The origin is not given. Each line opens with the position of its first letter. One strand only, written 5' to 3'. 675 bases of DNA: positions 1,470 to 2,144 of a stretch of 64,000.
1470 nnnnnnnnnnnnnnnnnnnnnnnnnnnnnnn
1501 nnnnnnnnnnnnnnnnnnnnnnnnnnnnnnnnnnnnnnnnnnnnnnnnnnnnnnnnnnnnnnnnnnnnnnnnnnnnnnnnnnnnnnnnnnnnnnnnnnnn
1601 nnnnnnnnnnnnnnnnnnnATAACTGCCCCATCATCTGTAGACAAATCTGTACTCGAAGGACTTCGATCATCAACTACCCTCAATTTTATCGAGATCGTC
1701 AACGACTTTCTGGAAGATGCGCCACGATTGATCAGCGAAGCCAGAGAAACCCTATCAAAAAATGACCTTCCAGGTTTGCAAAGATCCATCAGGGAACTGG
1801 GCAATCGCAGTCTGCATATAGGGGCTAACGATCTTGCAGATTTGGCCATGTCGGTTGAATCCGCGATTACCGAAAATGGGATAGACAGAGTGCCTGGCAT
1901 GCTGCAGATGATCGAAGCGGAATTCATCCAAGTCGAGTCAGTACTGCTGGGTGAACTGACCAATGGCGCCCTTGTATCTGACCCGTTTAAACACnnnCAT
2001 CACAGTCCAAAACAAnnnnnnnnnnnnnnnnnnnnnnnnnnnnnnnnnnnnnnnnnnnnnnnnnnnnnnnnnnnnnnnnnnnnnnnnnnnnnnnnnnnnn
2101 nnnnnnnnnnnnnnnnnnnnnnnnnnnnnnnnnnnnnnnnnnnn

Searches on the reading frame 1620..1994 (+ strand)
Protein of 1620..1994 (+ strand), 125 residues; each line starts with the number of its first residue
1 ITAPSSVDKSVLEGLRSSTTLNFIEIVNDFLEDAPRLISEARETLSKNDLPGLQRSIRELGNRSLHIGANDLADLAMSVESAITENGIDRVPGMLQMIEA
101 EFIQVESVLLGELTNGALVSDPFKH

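Call 9: search_solved_structures(query=window:1620-1994:+, max_evalue=10, show_alignments=3)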
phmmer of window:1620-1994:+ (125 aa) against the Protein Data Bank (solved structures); distinct sequences matched with E-value up to 10: 15.
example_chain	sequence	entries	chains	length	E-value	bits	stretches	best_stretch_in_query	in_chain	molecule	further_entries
4uxv_A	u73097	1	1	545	0.0033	20.9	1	24-118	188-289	SEPTATION RING FORMATION REGULATOR EZRA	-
7c1i_A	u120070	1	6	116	0.018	18.5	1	7-106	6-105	Histidine kinase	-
9jta_B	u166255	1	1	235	0.037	17.5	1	21-84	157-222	RING-type E3 ubiquitin transferase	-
7v8e_B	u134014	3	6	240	0.039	17.5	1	22-84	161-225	RING-type E3 ubiquitin transferase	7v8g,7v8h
7ya8_A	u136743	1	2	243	0.041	17.4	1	22-84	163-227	RING-type E3 ubiquitin transferase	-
7ya7_A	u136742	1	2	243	0.043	17.4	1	22-84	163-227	RING-type E3 ubiquitin transferase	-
3myf_A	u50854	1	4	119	0.058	16.9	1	24-109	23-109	Sensor protein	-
2yxh_A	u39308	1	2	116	0.22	15.1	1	27-85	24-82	MazG-related protein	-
3us6_A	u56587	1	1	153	0.33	14.5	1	18-109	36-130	Histidine-containing Phosphotransfer Protein type 1, MtHPt1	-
2bcw_B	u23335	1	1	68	0.61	13.6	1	9-61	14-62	50S ribosomal protein L7/L12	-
3j9y_7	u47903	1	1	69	0.64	13.6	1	9-61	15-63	50S ribosomal protein L7/L12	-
4pac_A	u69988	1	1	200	0.74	13.4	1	16-107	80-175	Histidine-containing phosphotransfer protein 2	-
1ctf_A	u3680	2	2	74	0.79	13.3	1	9-61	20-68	RIBOSOMAL PROTEIN L7/L12 | 50S ribosomal protein L7/L12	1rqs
5jy1_A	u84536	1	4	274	0.83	13.2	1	52-117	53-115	Putative short-chain dehydrogenase/reductase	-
3cqy_A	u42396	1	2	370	1.2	12.6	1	8-56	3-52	Anhydro-N-acetylmuramic acid kinase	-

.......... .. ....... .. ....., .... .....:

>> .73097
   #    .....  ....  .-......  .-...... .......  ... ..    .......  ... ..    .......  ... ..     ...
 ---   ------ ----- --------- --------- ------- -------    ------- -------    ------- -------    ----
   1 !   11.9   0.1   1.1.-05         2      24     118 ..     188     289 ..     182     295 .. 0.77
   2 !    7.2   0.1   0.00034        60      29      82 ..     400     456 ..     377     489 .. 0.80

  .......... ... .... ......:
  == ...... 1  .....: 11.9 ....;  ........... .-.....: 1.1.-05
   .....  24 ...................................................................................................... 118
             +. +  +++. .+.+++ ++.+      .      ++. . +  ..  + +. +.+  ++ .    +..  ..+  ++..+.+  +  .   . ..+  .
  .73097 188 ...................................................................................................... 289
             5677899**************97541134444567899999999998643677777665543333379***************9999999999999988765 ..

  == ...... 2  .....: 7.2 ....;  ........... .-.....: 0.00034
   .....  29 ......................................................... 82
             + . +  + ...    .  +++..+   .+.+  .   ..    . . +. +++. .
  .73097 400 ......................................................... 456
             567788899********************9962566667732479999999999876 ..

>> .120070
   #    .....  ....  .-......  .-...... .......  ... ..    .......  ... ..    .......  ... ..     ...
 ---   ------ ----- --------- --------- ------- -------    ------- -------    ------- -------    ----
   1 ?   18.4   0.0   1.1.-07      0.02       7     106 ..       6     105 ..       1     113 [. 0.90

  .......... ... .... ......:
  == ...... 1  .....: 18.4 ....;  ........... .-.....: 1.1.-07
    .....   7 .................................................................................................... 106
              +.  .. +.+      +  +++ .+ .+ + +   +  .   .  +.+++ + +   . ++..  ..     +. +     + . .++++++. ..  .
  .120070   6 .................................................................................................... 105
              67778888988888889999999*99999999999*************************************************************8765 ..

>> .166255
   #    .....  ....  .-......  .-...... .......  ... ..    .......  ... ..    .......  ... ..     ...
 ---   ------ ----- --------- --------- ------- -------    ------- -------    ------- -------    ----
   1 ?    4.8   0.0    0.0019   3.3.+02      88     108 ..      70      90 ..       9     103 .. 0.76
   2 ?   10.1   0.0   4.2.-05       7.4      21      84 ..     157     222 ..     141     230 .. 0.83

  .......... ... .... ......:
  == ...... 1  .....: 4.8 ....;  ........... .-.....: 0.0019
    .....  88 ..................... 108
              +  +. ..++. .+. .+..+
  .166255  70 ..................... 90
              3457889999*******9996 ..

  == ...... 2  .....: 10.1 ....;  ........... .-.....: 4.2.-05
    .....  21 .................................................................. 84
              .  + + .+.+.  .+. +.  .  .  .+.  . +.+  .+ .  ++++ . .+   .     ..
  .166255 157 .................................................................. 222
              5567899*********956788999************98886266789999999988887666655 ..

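Call 64: predict_structure(alignment_id=A3)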
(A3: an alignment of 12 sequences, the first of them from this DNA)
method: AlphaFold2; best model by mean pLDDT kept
length: 121 residues; sequences in the alignment: 12
mean_pLDDT: 88.5   pTM: 0.80
mean pLDDT of the five models: 88.5, 88.2, 87.3, 86.8, 86.8
residues with pLDDT >= 90: 84; 70-90: 26; 50-70: 3; < 50: 8
segments of 3 or more residues with pLDDT < 50: 114-121
pLDDT, mean of each block of 10 residues (from residue 1): 84 79 94 97 95 97 95 96 92 97 91 49 32
secondary structure, 60 per line:
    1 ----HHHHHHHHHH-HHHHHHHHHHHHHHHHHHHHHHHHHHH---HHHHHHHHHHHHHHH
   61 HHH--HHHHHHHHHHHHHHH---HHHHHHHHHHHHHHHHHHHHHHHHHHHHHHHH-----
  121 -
elements in order: H5-14 H16-42 H46-63 H66-80 H84-115

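Call 67: fold_search(model_id=the predicted structure, library=pdb)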
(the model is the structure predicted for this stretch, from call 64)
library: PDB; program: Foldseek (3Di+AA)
matches with E <= 10: 576; with E <= 0.001: 3
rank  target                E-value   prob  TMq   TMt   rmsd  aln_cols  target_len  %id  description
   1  7c1i_A                2.5e-04  1.00  0.86  0.90   1.2       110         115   20  Crystal structure of histidine-containing phosphotransfer protein B (HptB) from Pseudomonas aeruginosa PAO1 (released 2020-11-04)
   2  3myf_D                7.6e-04  1.00  0.76  0.79   2.5       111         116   17  The Crystal Structure of the HPT domain from the Hpt Sensor Hybrid Histidine Kinase from Shewanella to 1.80A (released 2010-05-26)
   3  3myf_B                8.0e-04  1.00  0.73  0.77   2.7       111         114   20  The Crystal Structure of the HPT domain from the Hpt Sensor Hybrid Histidine Kinase from Shewanella to 1.80A (released 2010-05-26)
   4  4pac                  1.0e-03  1.00  0.78  0.63   2.5       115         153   20  Crystal Structure of Histidine-containing Phosphotransfer Protein AHP2 from Arabidopsis thaliana (released 2015-05-20)
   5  9h6e_C                1.2e-03  1.00  0.81  0.65   2.2       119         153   18  Complex of Histidine-containing phosphotransfer 1 (AHP1) and Response regulator 1 (ARR1) from A. thaliana (released 2025-03-26)
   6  9h6e_A                1.2e-03  1.00  0.81  0.64   2.2       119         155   19  Complex of Histidine-containing phosphotransfer 1 (AHP1) and Response regulator 1 (ARR1) from A. thaliana (released 2025-03-26)
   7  4euk_B                1.4e-03  1.00  0.79  0.64   2.4       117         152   18  Crystal structure (released 2013-02-20)
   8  1wn0_C                1.5e-03  1.00  0.83  0.74   2.3       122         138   20  Crystal Structure of Histidine-containing Phosphotransfer Protein, ZmHP2, from maize (released 2005-01-25)
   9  1yvi_A                1.8e-03  1.00  0.85  0.74   1.9       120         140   18  X-RAY STRUCTURE OF PUTATIVE HISTIDINE-CONTAINING PHOSPHOTRANSFER PROTEIN FROM RICE, AK104879 (released 2005-02-22)
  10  1yvi_B                1.8e-03  1.00  0.81  0.73   2.4       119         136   18  X-RAY STRUCTURE OF PUTATIVE HISTIDINE-CONTAINING PHOSPHOTRANSFER PROTEIN FROM RICE, AK104879 (released 2005-02-22)
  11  3myf_A                1.8e-03  1.00  0.73  0.75   2.7       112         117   20  The Crystal Structure of the HPT domain from the Hpt Sensor Hybrid Histidine Kinase from Shewanella to 1.80A (released 2010-05-26)
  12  1wn0_A                2.2e-03  1.00  0.80  0.74   2.2       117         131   21  Crystal Structure of Histidine-containing Phosphotransfer Protein, ZmHP2, from maize (released 2005-01-25)
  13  3us6                  2.8e-03  1.00  0.77  0.64   2.5       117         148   19  Crystal Structure of Histidine-containing Phosphotransfer Protein MtHPt1 from Medicago truncatula (released 2012-01-18)
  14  1wn0_B                3.0e-03  1.00  0.81  0.79   1.9       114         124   22  Crystal Structure of Histidine-containing Phosphotransfer Protein, ZmHP2, from maize (released 2005-01-25)
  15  4g78                  1.3e-02  1.00  0.79  0.67   2.9       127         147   14  Subatomic Resolution Crystal Structure of Histidine-containing Phosphotransfer Protein MtHPt2 from Medicago truncatula (released 2013-07-24)
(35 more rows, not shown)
